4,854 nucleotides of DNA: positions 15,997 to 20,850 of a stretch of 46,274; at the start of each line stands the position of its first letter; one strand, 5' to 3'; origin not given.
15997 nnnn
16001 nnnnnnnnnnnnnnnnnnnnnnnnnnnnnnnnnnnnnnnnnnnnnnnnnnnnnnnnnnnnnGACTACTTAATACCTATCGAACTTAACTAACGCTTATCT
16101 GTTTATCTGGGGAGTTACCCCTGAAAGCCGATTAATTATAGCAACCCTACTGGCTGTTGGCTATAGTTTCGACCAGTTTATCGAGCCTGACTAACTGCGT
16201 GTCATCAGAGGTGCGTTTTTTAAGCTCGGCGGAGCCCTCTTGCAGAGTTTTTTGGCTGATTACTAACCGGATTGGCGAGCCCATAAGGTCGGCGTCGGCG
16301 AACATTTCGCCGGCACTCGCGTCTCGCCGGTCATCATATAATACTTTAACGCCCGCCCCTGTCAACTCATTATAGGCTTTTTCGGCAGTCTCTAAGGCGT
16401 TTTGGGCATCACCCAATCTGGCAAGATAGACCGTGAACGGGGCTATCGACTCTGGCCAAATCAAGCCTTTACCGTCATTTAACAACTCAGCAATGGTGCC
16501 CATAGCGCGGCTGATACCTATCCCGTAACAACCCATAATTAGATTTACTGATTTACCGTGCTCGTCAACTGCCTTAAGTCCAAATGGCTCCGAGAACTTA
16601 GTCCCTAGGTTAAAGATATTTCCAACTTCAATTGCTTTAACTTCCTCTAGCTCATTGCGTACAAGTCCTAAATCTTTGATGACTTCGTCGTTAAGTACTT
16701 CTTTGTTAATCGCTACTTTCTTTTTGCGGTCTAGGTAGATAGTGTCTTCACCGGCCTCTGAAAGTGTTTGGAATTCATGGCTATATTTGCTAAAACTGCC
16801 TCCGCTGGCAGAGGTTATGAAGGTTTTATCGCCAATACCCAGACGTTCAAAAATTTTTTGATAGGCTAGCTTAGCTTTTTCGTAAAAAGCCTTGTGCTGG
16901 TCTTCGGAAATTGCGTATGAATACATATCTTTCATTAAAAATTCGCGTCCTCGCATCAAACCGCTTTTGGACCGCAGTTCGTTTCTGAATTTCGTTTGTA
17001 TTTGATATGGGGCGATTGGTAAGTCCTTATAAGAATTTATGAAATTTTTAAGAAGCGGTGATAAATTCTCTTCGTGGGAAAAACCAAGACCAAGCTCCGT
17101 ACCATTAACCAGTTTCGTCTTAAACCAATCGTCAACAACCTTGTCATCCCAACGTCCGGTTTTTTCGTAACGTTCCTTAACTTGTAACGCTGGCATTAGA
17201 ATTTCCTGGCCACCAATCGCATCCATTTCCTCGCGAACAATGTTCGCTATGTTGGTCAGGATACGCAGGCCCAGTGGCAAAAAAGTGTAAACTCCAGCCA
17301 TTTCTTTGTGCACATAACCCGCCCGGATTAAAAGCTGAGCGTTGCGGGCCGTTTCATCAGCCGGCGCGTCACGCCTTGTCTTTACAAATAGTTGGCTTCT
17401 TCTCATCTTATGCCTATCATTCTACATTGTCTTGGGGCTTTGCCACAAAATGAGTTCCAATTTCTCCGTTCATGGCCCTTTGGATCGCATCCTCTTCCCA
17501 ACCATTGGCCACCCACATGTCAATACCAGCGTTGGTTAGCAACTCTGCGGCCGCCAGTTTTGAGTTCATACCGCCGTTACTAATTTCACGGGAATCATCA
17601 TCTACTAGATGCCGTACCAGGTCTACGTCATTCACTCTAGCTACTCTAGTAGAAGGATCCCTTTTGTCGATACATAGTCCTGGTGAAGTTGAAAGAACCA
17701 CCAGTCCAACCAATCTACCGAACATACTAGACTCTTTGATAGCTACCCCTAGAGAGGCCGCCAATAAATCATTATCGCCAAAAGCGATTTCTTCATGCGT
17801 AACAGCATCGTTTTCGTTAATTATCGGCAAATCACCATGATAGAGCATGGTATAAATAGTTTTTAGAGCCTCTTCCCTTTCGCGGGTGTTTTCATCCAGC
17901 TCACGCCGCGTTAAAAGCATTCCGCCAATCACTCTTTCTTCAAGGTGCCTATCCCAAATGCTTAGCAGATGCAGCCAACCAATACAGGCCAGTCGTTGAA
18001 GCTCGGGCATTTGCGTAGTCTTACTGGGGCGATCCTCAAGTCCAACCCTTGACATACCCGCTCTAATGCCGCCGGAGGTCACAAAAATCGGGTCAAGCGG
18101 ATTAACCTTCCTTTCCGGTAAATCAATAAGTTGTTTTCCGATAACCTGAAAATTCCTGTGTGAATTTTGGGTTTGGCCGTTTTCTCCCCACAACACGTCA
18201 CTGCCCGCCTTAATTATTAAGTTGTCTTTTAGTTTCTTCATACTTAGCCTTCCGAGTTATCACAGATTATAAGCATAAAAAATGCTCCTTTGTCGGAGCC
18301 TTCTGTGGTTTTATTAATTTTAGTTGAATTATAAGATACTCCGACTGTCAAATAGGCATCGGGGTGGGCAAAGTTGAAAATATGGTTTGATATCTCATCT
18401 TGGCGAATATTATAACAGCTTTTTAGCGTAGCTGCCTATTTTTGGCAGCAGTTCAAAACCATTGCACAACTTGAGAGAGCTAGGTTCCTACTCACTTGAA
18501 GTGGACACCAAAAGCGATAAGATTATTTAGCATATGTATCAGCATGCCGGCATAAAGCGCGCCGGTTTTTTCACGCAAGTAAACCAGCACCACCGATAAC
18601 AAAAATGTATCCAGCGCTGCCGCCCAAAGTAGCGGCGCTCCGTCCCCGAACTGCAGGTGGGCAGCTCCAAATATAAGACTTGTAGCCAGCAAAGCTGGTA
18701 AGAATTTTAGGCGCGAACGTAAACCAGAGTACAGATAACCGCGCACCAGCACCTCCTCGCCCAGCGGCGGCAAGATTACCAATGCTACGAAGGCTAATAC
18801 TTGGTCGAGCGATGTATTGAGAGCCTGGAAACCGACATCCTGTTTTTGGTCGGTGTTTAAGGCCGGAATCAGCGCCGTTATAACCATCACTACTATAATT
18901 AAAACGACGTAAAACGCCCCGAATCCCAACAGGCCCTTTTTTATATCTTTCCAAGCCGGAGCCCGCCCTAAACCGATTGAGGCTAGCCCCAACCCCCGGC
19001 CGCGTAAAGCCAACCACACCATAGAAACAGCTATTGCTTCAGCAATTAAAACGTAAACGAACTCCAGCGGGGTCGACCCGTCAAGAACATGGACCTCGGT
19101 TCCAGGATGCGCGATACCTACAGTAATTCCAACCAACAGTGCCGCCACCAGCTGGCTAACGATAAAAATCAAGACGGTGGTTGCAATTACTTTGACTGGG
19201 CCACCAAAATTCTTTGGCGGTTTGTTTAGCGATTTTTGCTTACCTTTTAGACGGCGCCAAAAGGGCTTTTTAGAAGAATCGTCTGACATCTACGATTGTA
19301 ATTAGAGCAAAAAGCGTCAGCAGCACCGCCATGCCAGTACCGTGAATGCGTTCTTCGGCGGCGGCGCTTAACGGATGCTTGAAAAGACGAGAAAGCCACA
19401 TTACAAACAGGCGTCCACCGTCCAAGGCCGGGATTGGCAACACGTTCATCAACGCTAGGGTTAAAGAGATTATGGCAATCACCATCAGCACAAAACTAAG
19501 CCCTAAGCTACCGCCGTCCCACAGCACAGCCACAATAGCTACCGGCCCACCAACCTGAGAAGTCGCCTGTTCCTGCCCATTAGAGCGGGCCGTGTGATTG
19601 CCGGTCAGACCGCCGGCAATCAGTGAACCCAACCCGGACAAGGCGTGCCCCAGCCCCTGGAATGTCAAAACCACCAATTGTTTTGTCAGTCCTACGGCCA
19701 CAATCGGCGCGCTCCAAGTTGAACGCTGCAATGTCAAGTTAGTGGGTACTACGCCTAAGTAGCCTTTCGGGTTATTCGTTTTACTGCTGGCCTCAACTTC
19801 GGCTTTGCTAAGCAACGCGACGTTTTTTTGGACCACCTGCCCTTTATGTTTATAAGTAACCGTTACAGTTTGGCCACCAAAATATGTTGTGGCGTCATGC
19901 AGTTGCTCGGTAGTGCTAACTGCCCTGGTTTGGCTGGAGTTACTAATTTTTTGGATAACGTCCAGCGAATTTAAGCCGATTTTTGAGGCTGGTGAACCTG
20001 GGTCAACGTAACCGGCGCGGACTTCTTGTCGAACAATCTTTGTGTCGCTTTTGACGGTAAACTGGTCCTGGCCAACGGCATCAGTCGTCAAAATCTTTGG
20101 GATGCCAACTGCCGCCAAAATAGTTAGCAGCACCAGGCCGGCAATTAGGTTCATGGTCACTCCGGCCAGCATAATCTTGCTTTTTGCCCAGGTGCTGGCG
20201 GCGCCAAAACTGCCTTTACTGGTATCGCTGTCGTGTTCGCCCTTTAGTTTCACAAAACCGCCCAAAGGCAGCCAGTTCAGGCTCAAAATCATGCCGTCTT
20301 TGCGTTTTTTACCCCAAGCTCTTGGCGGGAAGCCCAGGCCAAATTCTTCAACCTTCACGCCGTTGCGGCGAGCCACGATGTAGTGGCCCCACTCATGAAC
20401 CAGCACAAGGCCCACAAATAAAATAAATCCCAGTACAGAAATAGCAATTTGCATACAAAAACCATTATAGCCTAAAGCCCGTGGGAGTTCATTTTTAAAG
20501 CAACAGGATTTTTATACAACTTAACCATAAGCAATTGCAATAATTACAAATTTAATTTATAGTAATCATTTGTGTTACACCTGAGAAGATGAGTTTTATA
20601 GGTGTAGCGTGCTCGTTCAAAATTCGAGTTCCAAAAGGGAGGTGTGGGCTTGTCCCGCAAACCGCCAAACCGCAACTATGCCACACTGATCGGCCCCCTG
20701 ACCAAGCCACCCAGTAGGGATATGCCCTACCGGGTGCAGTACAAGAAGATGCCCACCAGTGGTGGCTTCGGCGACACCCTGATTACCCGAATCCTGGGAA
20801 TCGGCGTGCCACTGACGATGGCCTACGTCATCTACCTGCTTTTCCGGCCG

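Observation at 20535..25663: Streptomyces-type cslA-glxA-cslZ glycan synthase module inside a reduced-genome backbone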

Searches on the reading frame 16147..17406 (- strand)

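Call 75: search_protein_families(library=pfam, proteins=[window:16147-17406:-])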
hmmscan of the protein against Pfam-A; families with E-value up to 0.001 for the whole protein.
window:16147-17406:- (419 aa): 2 families
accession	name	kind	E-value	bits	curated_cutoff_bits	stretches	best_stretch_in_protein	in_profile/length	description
PF00587.30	tRNA-synt_2b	-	9e-27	94.7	29.3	1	95-307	1-177/179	tRNA synthetase class II core domain (G, H, P, S and T)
PF03129.25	HGTP_anticodon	-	1.5e-17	64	21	1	326-416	2-92/94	Anticodon binding domain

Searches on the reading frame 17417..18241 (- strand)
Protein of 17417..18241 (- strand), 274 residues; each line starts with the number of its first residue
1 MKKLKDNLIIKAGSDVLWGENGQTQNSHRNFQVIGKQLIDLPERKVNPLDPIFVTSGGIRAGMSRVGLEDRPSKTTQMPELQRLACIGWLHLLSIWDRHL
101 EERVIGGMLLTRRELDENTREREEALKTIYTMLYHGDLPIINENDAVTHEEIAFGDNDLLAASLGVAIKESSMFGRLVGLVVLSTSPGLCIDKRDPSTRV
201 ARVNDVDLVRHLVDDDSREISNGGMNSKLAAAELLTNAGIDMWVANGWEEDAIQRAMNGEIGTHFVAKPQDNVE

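Call 3: search_protein_families(library=pfam, proteins=[window:17417-18241:-])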
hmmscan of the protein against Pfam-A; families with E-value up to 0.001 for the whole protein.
window:17417-18241:- (274 aa): 1 family
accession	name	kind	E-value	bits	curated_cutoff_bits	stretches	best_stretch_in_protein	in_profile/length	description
PF00696.33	AA_kinase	-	1.2e-14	55.1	24.9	1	9-246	4-234/234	Amino acid kinase family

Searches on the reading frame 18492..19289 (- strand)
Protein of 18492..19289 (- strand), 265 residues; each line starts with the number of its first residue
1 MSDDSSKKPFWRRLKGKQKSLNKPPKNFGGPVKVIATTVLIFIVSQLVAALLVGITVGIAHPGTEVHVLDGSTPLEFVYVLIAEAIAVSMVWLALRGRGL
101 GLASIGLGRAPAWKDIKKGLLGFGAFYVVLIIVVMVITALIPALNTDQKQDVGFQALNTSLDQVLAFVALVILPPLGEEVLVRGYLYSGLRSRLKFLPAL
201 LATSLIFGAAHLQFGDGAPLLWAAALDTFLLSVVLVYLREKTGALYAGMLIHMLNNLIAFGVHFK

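Call 3: search_protein_families(library=pfam, proteins=[window:18492-19289:-])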
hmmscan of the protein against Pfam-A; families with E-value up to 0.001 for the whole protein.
window:18492-19289:- (265 aa): 1 family
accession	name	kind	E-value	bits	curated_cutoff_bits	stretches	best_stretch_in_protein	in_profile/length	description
PF02517.21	Rce1-like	-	7.5e-22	77.9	22.4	1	163-258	4-93/93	Type II CAAX prenyl endopeptidase Rce1-like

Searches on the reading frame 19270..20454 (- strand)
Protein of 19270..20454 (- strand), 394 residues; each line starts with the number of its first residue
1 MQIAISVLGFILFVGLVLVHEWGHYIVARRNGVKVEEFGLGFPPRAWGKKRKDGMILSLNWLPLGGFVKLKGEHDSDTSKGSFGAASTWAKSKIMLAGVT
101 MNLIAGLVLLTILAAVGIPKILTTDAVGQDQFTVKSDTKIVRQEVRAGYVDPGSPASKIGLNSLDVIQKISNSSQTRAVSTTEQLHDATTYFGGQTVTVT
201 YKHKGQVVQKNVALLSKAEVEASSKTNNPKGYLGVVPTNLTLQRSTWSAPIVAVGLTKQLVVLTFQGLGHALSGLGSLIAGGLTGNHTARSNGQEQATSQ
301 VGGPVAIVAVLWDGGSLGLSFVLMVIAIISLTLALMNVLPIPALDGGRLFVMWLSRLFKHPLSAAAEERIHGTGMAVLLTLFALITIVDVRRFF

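Call 3: search_protein_families(library=pfam, proteins=[window:19270-20454:-])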
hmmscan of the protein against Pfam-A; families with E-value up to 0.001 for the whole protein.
window:19270-20454:- (394 aa): 2 families
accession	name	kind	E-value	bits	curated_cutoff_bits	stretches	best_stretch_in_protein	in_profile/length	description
PF02163.28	Peptidase_M50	-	1.9e-41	142.2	27.2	1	10-381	3-221/221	Peptidase family M50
PF13180.12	PDZ_2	-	0.00024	21.7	27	1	144-214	13-80/80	PDZ domain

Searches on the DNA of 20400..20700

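Call 80: search_rna_families(source=window, start=20400, end=20700, threshold=evalue, max_evalue=1)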
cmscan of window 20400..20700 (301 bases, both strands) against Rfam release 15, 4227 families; matches with E-value up to 1: 0.
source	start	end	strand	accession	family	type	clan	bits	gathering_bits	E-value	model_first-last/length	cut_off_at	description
